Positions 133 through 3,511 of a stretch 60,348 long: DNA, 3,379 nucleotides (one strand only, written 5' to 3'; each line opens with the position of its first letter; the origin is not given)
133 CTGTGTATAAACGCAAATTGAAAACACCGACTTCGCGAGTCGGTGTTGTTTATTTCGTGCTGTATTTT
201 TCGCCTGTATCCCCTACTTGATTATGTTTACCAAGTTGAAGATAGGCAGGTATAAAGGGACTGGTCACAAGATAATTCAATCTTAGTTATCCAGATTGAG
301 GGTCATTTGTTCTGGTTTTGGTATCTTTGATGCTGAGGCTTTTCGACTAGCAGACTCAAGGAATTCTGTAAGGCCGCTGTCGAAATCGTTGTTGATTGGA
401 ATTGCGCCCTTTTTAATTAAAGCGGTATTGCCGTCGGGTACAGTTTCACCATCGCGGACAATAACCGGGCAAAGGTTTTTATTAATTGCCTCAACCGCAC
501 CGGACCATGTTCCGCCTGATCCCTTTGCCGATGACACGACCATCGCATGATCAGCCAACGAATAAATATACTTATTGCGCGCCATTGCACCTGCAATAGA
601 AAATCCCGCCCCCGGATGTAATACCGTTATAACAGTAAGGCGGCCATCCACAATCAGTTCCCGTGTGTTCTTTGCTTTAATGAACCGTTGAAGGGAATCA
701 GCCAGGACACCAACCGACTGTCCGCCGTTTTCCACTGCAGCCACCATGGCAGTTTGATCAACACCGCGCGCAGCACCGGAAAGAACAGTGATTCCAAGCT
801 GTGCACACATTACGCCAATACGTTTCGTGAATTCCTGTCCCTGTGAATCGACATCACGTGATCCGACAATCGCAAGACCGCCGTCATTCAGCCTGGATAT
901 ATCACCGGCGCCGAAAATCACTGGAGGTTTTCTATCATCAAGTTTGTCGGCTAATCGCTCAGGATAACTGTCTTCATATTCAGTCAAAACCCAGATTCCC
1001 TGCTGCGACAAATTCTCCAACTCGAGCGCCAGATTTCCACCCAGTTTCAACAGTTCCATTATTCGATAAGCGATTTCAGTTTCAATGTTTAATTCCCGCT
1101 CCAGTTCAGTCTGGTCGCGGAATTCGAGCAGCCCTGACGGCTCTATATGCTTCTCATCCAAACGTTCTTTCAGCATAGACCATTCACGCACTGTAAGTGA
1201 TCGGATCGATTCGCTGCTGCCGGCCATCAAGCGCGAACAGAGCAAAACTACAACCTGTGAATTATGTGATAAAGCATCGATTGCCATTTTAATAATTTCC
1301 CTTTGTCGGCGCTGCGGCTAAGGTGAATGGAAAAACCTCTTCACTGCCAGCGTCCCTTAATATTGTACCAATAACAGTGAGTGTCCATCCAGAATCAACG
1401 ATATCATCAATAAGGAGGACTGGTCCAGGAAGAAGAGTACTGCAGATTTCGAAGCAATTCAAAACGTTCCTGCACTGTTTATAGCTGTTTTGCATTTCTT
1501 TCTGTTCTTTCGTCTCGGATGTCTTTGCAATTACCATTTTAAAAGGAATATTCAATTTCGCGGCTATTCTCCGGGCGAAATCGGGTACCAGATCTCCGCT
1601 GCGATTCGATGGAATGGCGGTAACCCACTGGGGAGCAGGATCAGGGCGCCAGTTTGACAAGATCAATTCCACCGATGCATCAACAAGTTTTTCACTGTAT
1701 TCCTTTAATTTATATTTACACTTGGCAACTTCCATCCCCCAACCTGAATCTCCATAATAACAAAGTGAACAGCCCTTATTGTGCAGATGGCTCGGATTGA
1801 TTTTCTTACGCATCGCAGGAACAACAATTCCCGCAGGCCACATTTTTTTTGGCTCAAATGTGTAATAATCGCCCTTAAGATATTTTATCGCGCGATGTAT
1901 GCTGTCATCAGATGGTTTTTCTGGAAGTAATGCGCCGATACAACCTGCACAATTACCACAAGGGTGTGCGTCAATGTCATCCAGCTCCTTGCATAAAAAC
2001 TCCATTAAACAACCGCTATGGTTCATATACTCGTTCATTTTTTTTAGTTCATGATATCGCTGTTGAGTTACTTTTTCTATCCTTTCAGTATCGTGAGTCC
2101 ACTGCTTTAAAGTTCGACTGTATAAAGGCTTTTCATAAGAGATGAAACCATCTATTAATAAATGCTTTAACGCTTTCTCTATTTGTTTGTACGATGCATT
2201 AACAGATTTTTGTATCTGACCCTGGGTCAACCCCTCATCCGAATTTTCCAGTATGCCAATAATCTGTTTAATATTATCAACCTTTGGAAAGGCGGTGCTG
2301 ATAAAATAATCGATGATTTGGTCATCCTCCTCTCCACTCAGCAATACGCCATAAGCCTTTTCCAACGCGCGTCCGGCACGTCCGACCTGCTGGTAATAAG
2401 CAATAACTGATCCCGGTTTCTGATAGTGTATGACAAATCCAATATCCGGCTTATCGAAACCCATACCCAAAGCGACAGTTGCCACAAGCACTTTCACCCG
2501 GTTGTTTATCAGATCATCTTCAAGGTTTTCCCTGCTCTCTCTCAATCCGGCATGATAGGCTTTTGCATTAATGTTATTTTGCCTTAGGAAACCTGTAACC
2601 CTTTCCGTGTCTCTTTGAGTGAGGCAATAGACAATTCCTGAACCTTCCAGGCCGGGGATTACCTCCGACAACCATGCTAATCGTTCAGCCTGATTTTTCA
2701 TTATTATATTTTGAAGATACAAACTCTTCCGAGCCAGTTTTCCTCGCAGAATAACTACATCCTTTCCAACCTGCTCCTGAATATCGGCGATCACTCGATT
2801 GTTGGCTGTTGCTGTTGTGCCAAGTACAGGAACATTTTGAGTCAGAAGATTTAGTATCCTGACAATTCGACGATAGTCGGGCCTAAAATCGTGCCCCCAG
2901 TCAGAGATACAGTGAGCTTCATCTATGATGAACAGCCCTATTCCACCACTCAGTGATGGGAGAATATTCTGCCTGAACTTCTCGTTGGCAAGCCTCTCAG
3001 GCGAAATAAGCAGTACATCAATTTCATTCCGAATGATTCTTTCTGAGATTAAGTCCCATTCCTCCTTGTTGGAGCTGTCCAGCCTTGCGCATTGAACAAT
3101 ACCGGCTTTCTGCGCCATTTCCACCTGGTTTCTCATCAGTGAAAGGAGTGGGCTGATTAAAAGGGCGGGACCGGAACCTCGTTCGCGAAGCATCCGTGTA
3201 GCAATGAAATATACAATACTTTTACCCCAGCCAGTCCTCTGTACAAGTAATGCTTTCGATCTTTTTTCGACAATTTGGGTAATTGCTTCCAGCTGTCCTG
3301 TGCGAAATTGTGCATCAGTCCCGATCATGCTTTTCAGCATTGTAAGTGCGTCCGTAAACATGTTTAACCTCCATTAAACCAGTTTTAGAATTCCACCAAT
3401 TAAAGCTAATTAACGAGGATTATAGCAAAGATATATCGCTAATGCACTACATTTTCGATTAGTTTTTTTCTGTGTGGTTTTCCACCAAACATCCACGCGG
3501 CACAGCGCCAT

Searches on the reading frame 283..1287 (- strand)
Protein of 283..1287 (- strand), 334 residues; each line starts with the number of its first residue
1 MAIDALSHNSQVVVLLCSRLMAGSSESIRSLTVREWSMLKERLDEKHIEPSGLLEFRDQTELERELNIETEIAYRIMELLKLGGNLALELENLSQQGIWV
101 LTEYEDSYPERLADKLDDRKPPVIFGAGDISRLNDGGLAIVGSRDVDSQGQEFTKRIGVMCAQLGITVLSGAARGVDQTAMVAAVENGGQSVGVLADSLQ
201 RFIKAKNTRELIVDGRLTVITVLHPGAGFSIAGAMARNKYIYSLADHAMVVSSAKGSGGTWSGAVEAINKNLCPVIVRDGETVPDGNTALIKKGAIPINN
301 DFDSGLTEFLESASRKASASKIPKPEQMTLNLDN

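Call 82: search_protein_families(library=pfam, proteins=[window:283-1287:-], max_evalue=0.001)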
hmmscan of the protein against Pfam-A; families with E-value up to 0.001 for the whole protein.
window:283-1287:- (334 aa): 2 families
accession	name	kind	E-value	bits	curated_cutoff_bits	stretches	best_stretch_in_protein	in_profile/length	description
PF02481.21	DNA_processg_A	-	1.2e-34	119.9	29.6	1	94-298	3-210/212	DNA recombination-mediator protein A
PF18306.6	LDcluster4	-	5.9e-07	29.7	26.3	1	139-201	5-68/151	SLOG cluster4 family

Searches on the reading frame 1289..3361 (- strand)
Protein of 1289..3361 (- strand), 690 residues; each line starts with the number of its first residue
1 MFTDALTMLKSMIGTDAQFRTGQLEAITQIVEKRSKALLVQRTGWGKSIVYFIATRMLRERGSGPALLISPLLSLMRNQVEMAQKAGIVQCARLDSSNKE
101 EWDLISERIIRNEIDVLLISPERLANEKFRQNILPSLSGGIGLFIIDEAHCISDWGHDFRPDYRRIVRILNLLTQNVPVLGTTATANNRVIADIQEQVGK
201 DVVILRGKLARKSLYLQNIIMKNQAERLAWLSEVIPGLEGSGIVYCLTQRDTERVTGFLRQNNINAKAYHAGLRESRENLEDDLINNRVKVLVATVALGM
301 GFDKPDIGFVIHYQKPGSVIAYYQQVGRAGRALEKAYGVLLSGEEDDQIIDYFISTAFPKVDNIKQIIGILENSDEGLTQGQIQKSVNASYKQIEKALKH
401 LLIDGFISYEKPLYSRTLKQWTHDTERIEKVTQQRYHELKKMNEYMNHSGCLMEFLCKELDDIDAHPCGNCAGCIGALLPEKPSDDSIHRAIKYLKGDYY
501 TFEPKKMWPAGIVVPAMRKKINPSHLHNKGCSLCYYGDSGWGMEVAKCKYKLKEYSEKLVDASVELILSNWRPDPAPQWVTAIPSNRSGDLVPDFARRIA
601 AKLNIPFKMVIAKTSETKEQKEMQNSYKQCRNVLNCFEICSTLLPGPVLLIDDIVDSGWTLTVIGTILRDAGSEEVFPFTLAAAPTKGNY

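Call 30: search_protein_families(library=pfam, proteins=[window:1289-3361:-], max_evalue=0.001)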
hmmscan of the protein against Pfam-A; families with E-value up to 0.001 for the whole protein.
window:1289-3361:- (690 aa): 5 families
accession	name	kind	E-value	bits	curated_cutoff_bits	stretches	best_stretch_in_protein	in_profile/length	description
PF00270.35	DEAD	-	1e-23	84.3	26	1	22-192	3-165/167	DEAD/DEAH box helicase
PF00271.37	Helicase_C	-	3.7e-16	59.8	23.5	1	239-332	15-109/110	Helicase conserved C-terminal domain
PF04851.21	ResIII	-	3.5e-11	43.7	22.5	1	18-186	3-162/164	Type III restriction enzyme, res subunit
PF00156.33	Pribosyltran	-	8.4e-07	28.9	26.3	1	595-685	43-127/158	Phosphoribosyl transferase domain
PF16124.10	RecQ_Zn_bind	-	0.00037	21.6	25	1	417-474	6-65/66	RecQ zinc-binding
